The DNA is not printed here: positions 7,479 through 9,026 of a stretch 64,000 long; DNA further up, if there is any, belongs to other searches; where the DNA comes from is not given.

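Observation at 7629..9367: Peptide A, a strong terminator/attenuator and a GT1 glycosyltransferase on one strand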

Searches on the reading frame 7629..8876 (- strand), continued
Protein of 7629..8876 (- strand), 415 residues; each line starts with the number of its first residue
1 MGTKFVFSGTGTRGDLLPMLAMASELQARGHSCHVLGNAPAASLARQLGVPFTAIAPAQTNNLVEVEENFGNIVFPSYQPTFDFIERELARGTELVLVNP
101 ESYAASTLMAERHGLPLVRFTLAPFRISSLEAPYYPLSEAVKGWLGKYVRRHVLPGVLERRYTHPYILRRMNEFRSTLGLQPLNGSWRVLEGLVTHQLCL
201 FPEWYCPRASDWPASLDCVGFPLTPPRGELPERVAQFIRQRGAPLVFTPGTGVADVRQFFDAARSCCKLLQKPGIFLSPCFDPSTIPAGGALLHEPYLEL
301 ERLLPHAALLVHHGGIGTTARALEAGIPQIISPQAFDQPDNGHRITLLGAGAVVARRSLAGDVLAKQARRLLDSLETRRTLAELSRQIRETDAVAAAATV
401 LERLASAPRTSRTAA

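Call 95: find_encoding_contigs(protein=P0018, flank=10000, max_places=2)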
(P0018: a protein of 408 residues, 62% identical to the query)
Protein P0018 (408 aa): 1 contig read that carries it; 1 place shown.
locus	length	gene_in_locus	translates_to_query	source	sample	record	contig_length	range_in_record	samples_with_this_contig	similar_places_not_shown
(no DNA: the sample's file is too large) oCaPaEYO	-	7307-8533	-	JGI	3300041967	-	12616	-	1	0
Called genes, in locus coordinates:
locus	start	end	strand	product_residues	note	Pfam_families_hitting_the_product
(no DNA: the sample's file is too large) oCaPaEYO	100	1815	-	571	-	PF02310:B12-binding, PF04055:Radical_SAM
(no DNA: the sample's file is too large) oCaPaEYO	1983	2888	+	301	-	PF20102:DUF6492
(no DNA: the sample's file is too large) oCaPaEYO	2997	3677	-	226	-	-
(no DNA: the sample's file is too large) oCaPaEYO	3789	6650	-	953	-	PF00675:Peptidase_M16, PF05193:Peptidase_M16_C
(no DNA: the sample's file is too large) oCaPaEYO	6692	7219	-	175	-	-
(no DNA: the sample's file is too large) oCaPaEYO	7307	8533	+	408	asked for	PF03033:Glyco_transf_28, PF04101:Glyco_tran_28_C (faint), PF06722:EryCIII-like_C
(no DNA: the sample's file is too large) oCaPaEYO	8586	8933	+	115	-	-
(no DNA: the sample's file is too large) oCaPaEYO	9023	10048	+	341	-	-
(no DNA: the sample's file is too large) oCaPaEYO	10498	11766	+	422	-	PF03033:Glyco_transf_28, PF06722:EryCIII-like_C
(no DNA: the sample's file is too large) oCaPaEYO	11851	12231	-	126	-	-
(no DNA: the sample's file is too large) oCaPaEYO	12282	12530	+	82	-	-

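Call 96: find_encoding_contigs(protein=P0024, flank=10000, max_places=2)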
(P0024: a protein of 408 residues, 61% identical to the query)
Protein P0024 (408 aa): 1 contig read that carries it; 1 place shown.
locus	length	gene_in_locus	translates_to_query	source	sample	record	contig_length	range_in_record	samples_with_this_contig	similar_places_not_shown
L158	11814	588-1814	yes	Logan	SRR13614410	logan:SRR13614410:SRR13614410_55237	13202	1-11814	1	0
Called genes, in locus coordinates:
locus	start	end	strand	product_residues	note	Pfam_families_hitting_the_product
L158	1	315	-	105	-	?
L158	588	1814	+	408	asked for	PF06722:EryCIII-like_C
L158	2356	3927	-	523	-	PF00664:ABC_membrane, PF00005:ABC_tran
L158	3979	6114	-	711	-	PF03412:Peptidase_C39, PF00664:ABC_membrane, PF00005:ABC_tran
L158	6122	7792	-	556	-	PF25919:BSH_CusB (faint), PF00364:Biotin_lipoyl (faint), PF25917:BSH_RND (faint), PF25984:BSH_YknX (weak)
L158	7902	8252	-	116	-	-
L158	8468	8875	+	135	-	-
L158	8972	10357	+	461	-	-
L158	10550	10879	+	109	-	-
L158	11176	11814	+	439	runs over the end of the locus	-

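Call 98: find_encoding_contigs(protein=P0010, flank=10000, max_places=2)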
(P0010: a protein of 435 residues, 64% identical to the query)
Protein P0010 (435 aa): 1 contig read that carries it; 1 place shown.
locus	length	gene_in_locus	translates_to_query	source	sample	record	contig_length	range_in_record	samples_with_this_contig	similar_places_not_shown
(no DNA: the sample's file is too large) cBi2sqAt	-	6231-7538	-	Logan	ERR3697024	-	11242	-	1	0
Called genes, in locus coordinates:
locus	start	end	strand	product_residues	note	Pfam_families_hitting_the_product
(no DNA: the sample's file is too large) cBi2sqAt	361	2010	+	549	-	PF13231:PMT_2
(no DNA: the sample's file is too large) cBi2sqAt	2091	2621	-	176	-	-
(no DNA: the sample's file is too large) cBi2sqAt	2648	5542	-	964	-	PF00675:Peptidase_M16, PF05193:Peptidase_M16_C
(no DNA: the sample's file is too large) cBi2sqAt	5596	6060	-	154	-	-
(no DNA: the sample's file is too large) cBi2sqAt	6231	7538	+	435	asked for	PF03033:Glyco_transf_28 (weak), PF06722:EryCIII-like_C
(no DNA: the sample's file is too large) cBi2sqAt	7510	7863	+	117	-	-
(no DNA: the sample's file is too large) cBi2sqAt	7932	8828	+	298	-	PF20102:DUF6492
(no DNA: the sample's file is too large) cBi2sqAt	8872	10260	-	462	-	PF13186:SPASM, PF04055:Radical_SAM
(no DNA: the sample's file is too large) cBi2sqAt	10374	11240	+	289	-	?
